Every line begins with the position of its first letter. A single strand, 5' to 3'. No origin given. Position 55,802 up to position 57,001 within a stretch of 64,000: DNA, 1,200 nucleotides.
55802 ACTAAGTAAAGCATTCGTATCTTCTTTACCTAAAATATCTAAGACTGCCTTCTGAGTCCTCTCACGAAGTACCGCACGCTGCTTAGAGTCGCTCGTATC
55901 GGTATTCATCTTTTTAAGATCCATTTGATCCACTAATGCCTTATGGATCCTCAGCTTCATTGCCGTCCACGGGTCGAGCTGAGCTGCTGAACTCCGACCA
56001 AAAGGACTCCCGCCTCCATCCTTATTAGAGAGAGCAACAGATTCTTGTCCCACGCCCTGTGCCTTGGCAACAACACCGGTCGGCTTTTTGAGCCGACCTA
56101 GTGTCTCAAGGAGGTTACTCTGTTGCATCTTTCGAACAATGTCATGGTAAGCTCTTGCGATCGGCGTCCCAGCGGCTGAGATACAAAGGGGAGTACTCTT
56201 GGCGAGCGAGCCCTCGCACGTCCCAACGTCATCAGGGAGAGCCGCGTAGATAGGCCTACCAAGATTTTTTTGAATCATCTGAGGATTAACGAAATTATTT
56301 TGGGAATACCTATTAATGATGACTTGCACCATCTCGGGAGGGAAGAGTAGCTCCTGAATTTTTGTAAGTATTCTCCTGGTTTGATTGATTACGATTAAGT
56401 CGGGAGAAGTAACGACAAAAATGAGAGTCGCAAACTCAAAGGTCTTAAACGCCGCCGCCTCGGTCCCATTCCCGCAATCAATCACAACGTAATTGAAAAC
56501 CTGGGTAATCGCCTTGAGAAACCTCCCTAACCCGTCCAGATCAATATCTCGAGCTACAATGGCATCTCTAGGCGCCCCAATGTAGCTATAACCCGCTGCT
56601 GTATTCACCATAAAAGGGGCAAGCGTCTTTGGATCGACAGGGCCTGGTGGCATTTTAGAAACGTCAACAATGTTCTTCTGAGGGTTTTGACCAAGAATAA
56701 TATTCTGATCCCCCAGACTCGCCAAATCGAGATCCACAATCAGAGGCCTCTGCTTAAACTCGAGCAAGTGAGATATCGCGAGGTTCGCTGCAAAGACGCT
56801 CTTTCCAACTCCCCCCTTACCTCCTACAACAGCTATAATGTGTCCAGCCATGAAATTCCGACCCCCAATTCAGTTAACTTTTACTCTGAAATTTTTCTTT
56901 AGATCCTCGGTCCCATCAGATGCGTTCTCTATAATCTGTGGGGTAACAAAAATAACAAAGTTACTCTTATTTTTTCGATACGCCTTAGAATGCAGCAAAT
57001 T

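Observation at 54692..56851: Single polypeptide fusing a TadZ/CpaE-type ParA-like ATPase to the TadA/CpaF secretion ATPase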

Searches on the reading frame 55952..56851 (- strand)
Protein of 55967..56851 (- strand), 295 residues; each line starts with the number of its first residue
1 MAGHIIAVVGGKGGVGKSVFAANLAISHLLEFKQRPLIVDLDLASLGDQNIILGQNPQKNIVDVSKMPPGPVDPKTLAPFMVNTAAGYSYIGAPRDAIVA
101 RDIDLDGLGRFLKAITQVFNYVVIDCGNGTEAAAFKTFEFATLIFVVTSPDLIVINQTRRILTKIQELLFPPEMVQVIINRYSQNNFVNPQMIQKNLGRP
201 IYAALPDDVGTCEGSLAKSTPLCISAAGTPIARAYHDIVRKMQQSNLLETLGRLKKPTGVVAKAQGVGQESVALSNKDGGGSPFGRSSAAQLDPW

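Call 18: search_solved_structures(query=window:55967-56851:-, max_evalue=0.01, show_alignments=2)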
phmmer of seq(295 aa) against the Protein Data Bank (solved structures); distinct sequences matched with E-value up to 0.01: 18.
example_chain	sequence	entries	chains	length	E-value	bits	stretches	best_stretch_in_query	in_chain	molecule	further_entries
3ea0_A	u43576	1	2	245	5.8e-15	58.7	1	4-220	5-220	ATPase, ParA family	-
1g3q_A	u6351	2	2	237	2.7e-12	49.9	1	3-217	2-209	CELL DIVISION INHIBITOR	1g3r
1ion_A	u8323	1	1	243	1.7e-11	47.3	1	4-217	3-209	PROBABLE CELL DIVISION INHIBITOR MIND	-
4rz2_A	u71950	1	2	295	4.6e-09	39.4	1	5-181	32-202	Site-determining protein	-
4rz3_A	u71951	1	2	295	4.4e-08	36.1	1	5-181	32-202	Site-determining protein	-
5j1j_A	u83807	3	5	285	9.4e-07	31.8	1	4-66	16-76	Site-determining protein | Transcriptional antiactivator FleN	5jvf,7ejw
4v03_A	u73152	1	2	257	4.5e-06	29.5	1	4-183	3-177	SITE-DETERMINING PROTEIN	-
6riq_C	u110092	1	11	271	6.6e-06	29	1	4-167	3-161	Site-determining protein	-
8pb9_A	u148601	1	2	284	9.1e-06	28.5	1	4-66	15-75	Antiactivator FleN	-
8p53_A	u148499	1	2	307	1.1e-05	28.3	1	4-66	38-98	Antiactivator FleN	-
3q9l_A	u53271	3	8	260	3.1e-05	26.8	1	4-164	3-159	Septum site-determining protein minD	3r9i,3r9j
4v02_A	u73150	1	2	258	3.5e-05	26.6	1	4-183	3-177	SITE-DETERMINING PROTEIN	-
1hyq_A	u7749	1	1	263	3.9e-05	26.5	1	6-241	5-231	CELL DIVISION INHIBITOR (MIND-1)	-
3vx3_A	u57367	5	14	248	4.4e-05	26.3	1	4-167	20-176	ATPase involved in chromosome partitioning, ParA/MinD family, Mrp homolog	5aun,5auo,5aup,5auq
5if9_A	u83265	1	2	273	0.00018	24.3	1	4-128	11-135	Cobyrinic Acid a,c-diamide synthase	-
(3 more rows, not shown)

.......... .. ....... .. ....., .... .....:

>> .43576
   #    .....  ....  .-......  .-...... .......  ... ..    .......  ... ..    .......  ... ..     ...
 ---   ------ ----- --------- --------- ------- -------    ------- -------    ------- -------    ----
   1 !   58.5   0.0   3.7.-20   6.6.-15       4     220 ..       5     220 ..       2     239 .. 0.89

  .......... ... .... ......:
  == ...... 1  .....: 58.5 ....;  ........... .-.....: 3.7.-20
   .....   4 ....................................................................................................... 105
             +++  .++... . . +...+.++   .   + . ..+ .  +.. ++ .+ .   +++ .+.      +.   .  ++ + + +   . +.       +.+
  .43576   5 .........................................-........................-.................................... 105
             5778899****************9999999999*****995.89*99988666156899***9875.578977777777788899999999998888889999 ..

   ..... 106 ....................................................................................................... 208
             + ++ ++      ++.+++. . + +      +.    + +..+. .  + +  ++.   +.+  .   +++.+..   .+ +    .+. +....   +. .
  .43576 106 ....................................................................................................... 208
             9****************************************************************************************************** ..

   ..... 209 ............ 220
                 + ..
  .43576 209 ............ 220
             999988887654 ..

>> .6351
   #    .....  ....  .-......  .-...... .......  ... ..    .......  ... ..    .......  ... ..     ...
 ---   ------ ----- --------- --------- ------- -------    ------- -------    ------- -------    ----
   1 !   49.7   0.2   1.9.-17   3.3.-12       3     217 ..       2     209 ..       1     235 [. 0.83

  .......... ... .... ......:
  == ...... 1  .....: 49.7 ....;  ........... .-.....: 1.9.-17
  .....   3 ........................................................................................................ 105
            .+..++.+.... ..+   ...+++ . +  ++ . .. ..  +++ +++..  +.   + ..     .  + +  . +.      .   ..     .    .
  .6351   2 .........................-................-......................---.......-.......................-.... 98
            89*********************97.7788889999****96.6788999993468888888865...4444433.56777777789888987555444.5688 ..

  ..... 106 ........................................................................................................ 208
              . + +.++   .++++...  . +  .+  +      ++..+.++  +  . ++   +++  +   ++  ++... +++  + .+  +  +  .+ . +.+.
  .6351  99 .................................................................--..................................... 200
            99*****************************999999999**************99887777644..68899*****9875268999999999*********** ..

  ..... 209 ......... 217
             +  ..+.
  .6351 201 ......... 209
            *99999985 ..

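Call 42: search_solved_structures(query=A2, max_evalue=1)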
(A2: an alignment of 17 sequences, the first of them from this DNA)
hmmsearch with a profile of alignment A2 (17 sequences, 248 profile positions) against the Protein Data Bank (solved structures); distinct sequences matched with E-value up to 1: 128 (the best 60 are shown).
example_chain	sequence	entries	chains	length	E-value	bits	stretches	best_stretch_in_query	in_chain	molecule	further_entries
3ea0_A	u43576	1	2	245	3.2e-45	157.4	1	3-238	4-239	ATPase, ParA family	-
1hyq_A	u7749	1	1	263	2e-33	118.8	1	4-243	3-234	CELL DIVISION INHIBITOR (MIND-1)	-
1g3q_A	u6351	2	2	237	2e-30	109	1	2-243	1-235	CELL DIVISION INHIBITOR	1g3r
1ion_A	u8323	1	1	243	3.3e-30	108.3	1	3-242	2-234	PROBABLE CELL DIVISION INHIBITOR MIND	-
5j1j_A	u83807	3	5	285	1.4e-28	102.9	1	4-241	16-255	Site-determining protein | Transcriptional antiactivator FleN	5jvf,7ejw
8pb9_A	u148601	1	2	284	1.5e-27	99.6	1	4-241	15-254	Antiactivator FleN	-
8p53_A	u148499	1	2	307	2e-27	99.2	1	4-241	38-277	Antiactivator FleN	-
4v03_A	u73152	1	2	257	3e-27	98.6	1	3-245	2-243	SITE-DETERMINING PROTEIN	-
4v02_A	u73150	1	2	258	3.8e-26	95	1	3-245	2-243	SITE-DETERMINING PROTEIN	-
4rz2_A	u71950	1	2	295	2.2e-24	89.2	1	4-240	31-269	Site-determining protein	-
4rz3_A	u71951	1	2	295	2.7e-23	85.7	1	4-240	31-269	Site-determining protein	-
6riq_C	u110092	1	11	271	4.3e-22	81.7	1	3-245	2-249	Site-determining protein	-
6iub_A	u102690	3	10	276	1.2e-20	77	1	1-168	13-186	SpoOJ regulator (Soj)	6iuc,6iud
8ray_B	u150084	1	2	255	2.4e-20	76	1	3-244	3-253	ParA family protein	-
3q9l_A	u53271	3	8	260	4.1e-20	75.2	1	3-242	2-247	Septum site-determining protein minD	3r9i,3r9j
3fkq_A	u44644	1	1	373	1.5e-10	43.9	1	3-146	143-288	NtrC-like two-domain protein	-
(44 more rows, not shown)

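Call 44: find_homologous_proteins(query=A2, max_evalue=0.00001)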
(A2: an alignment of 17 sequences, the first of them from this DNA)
Query A2 (17 sequences) (251 aa, profile of the alignment): 3726 proteins with E <= 0.00001 among 8000 candidates; the best 120 are listed.
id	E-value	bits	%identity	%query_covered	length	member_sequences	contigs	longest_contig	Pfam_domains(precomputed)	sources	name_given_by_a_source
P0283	9.1e-81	289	73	100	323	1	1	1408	PF00142.25,PF10609.16,PF01656.30,PF13614.13,PF02374.22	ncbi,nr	ncbi:MAG: P-loop NTPase, partial [Bdellovibrio sp.]|nr:P-loop NTPase [Bdellovibrio sp.]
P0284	1.2e-80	288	77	96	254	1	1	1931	PF00142.25,PF10609.16,PF01656.30,PF13614.13,PF06564.19,PF02374.22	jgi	-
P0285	4.0e-80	287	48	100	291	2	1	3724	PF10609.16,PF01656.30,PF13614.13,PF02374.22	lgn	-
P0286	1.7e-79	285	72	100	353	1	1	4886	PF10609.16,PF01656.30,PF13614.13,PF02374.22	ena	-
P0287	1.0e-77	279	74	100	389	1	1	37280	PF10609.16,PF01656.30,PF02374.22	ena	-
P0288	5.8e-77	276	59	100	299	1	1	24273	PF00142.25,PF10609.16,PF01656.30,PF13614.13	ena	-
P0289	1.3e-76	275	65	99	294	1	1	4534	PF10609.16,PF01656.30,PF13614.13,PF06564.19,PF02374.22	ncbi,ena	-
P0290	1.8e-76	275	66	100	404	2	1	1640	PF00142.25,PF10609.16,PF01656.30,PF02374.22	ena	-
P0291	1.3e-75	272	36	99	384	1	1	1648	PF00142.25,PF10609.16,PF01656.30,PF13614.13,PF02374.22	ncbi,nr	ncbi:MAG: P-loop NTPase, partial [Bdellovibrionales bacterium]|nr:P-loop NTPase [Bdellovibrionales b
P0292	2.2e-73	265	34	92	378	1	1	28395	PF10609.16,PF01656.30,PF13614.13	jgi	jgi:pilus assembly protein CpaF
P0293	1.5e-72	262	68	99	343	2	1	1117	PF10609.16,PF01656.30,PF02374.22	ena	-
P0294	2.5e-69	251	42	100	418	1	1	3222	PF10609.16,PF01656.30,PF13614.13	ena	-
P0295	3.8e-69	251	37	92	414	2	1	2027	PF10609.16,PF01656.30,PF13614.13,PF02374.22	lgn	-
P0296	5.6e-69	250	69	85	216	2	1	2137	PF10609.16,PF01656.30,PF02374.22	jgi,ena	-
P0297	7.0e-69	250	35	88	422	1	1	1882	PF10609.16,PF01656.30,PF13614.13,PF02374.22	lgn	-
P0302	8.7e-67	243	38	95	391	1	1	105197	PF00142.25,PF10609.16,PF01656.30,PF13614.13,PF06564.19,PF02374.22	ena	-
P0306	1.6e-65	239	28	82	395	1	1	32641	PF00142.25,PF10609.16,PF01656.30,PF13614.13,PF09140.18,PF06564.19,PF00072.31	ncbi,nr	ncbi:MAG: response regulator [Chloroflexi bacterium]|nr:response regulator [Chloroflexota bacterium]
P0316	5.8e-61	224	22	82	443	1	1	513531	PF00142.25,PF10609.16,PF01656.30,PF13614.13,PF09140.18,PF00072.31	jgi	jgi:pilus assembly protein CpaE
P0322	2.9e-60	222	35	100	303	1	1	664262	PF10609.16,PF01656.30,PF13614.13,PF02374.22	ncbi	ncbi:MAG: P-loop NTPase [Bdellovibrionota bacterium]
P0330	1.7e-58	216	31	87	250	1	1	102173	PF00142.25,PF10609.16,PF01656.30,PF13614.13,PF06564.19,PF02374.22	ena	-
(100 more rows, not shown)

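Call 45: find_encoding_contigs(protein=P0322, flank=6000, max_places=2)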
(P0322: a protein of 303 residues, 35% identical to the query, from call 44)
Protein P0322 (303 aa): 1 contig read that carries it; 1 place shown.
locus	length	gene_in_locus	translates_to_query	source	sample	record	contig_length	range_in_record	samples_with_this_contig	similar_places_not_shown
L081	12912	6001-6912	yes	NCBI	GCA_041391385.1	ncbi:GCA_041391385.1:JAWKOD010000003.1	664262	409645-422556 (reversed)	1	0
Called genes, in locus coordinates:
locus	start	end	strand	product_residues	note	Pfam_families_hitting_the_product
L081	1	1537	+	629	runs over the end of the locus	-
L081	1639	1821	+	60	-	PF16982:Flp1_like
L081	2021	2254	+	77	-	-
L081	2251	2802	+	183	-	-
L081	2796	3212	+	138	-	-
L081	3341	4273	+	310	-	PF08666:SAF (weak), PF16976:RcpC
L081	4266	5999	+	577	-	PF00263:Secretin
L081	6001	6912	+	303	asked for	PF01656:CbiA, PF02374:ArsA_ATPase (faint), PF10609:ParA, PF13614:AAA_31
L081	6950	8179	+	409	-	PF00437:T2SSE, PF27713:UCP018868 (weak)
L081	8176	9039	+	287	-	PF00482:T2SSF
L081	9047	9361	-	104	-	-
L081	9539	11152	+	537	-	PF20148:DUF6531, PF05593:RHS_repeat (faint), PF25023:TEN_YD-shell (faint)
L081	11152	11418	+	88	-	-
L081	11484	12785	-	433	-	-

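Call 46: find_encoding_contigs(protein=P0302, flank=6000, max_places=2)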
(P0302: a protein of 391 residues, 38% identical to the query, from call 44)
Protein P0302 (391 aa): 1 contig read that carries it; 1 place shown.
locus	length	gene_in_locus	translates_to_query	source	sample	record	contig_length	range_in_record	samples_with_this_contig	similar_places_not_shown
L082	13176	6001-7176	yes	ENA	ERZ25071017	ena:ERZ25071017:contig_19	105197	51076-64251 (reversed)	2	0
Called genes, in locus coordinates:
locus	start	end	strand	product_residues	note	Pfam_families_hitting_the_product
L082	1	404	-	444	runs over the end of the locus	-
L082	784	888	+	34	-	-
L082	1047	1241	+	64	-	-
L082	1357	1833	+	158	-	PF01478:Peptidase_A24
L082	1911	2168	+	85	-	-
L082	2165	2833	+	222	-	-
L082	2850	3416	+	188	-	-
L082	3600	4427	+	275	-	PF08666:SAF, PF16976:RcpC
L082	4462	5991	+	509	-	PF04972:BON (faint), PF00263:Secretin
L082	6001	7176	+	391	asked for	PF00142:Fer4_NifH (weak), PF01656:CbiA, PF02374:ArsA_ATPase (faint), PF06564:CBP_BcsQ (faint), PF10609:ParA, PF13614:AAA_31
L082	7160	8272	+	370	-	PF00437:T2SSE, PF27713:UCP018868 (faint), PF00005:ABC_tran (weak)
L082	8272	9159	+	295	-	PF00482:T2SSF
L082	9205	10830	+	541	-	PF20148:DUF6531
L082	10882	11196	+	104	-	-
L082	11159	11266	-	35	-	-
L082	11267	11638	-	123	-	PF01844:HNH (weak)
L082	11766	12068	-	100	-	-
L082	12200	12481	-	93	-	-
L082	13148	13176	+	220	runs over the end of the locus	-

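Call 47: find_encoding_contigs(protein=P0330, flank=6000, max_places=2)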
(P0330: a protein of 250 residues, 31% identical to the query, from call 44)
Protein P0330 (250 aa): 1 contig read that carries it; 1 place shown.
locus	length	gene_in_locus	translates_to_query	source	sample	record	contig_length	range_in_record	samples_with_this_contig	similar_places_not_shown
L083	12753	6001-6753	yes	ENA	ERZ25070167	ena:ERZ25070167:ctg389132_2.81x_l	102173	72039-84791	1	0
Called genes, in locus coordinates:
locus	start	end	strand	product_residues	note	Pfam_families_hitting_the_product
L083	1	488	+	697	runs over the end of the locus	PF20464:MmeI_N, PF20465:MmeI_hel, PF02384:N6_Mtase, PF20473:MmeI_Mtase, PF07669:Eco57I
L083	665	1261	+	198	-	PF20466:MmeI_TRD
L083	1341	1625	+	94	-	PF00313:CSD (weak)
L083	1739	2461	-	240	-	-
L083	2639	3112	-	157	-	PF00177:Ribosomal_S7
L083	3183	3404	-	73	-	PF00164:Ribosom_S12_S23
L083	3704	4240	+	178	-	PF08666:SAF, PF13144:ChapFlgA (faint), PF16976:RcpC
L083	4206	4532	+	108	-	-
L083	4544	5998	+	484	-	PF00263:Secretin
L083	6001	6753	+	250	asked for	PF00142:Fer4_NifH (faint), PF01656:CbiA, PF02374:ArsA_ATPase (faint), PF06564:CBP_BcsQ (faint), PF10609:ParA (weak), PF13614:AAA_31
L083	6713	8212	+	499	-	PF00437:T2SSE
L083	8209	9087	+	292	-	PF00482:T2SSF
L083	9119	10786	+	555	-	PF20148:DUF6531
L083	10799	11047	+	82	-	-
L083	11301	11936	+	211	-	-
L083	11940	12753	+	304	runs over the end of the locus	PF01636:APH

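Call 54: find_encoding_contigs(protein=P0306, flank=5000, max_places=1)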
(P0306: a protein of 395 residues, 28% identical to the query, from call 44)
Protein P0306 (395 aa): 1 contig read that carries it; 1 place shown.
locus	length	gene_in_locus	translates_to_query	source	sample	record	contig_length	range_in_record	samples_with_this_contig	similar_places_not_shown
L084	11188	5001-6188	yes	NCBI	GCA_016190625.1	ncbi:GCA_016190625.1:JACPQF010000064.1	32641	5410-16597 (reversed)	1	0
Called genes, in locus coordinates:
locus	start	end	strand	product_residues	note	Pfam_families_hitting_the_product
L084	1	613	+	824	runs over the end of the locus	PF09586:YfhO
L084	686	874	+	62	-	PF04964:Flp_Fap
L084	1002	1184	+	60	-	PF04964:Flp_Fap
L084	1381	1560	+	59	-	PF04964:Flp_Fap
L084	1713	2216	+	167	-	PF01478:Peptidase_A24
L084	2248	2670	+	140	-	PF07811:TadE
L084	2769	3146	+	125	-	PF07811:TadE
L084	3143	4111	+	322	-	PF13400:Tad, PF09977:Tad_C (faint)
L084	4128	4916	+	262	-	PF08666:SAF (weak), PF16976:RcpC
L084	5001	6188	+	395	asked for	PF00072:Response_reg, PF00142:Fer4_NifH (weak), PF01656:CbiA, PF06564:CBP_BcsQ (faint), PF09140:MipZ (weak), PF10609:ParA, PF13614:AAA_31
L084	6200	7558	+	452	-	PF00437:T2SSE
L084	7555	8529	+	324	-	PF00482:T2SSF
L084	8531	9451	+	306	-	PF00482:T2SSF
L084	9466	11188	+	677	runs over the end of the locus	PF07719:TPR_2 (faint), PF13428:TPR_14 (faint), PF13414:TPR_11 (faint), PF13431:TPR_17 (faint), PF14559:TPR_19 (faint)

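Call 55: find_encoding_contigs(protein=P0316, flank=5000, max_places=1)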
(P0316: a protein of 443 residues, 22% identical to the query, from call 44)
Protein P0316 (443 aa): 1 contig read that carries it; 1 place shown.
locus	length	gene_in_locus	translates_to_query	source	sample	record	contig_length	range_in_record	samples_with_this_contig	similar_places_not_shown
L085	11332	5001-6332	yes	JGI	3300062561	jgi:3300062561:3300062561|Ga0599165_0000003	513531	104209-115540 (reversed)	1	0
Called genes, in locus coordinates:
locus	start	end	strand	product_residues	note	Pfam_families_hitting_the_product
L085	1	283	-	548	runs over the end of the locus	-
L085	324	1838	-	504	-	-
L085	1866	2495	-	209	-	PF04191:PEMT, PF04140:ICMT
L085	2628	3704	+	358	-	PF07730:HisKA_3, PF13581:HATPase_c_2 (weak), PF02518:HATPase_c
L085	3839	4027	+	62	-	PF04964:Flp_Fap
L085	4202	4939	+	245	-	PF08666:SAF (weak), PF16976:RcpC (weak)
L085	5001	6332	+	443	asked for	PF00072:Response_reg, PF09140:MipZ (faint), PF00142:Fer4_NifH (weak), PF01656:CbiA, PF10609:ParA, PF13614:AAA_31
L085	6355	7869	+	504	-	PF00437:T2SSE, PF27713:UCP018868 (weak)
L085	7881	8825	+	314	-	PF00482:T2SSF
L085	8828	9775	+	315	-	PF00482:T2SSF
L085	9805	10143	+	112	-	PF02643:DUF192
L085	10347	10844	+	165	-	PF00156:Pribosyltran (faint)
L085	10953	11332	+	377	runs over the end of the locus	PF00437:T2SSE, PF27713:UCP018868 (weak)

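Call 65: predict_structure(alignment_id=A3)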
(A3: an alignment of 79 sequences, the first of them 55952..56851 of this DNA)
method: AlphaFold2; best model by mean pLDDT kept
length: 300 residues; sequences in the alignment: 79
mean_pLDDT: 92.2   pTM: 0.86
mean pLDDT of the five models: 92.2, 91.2, 91.2, 90.8, 90.6
residues with pLDDT >= 90: 250; 70-90: 22; 50-70: 22; < 50: 6
segments of 3 or more residues with pLDDT < 50: 279-281, 284-286
pLDDT, mean of each block of 10 residues (from residue 1): 93 95 99 98 95 97 97 96 98 97 97 97 95 96 98 97 95 97 95 97 98 98 98 98 97 91 77 56 52 72
secondary structure, 60 per line:
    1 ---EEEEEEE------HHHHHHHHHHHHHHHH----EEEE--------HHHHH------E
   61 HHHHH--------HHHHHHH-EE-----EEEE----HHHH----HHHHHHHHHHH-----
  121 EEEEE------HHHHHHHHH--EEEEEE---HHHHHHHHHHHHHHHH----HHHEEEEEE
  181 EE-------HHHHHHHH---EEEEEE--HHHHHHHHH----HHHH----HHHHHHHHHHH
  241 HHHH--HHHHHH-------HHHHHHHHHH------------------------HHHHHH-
elements in order: E4-10 H17-32 E37-40 H49-53 H61-65 H74-80 E89-92 H97-100 H105-115 E121-125 H132-140 E143-148 H152-167 E175-182 H190-197 E201-206 H209-217 H222-225 H230-244 H247-252 H260-269 H294-299
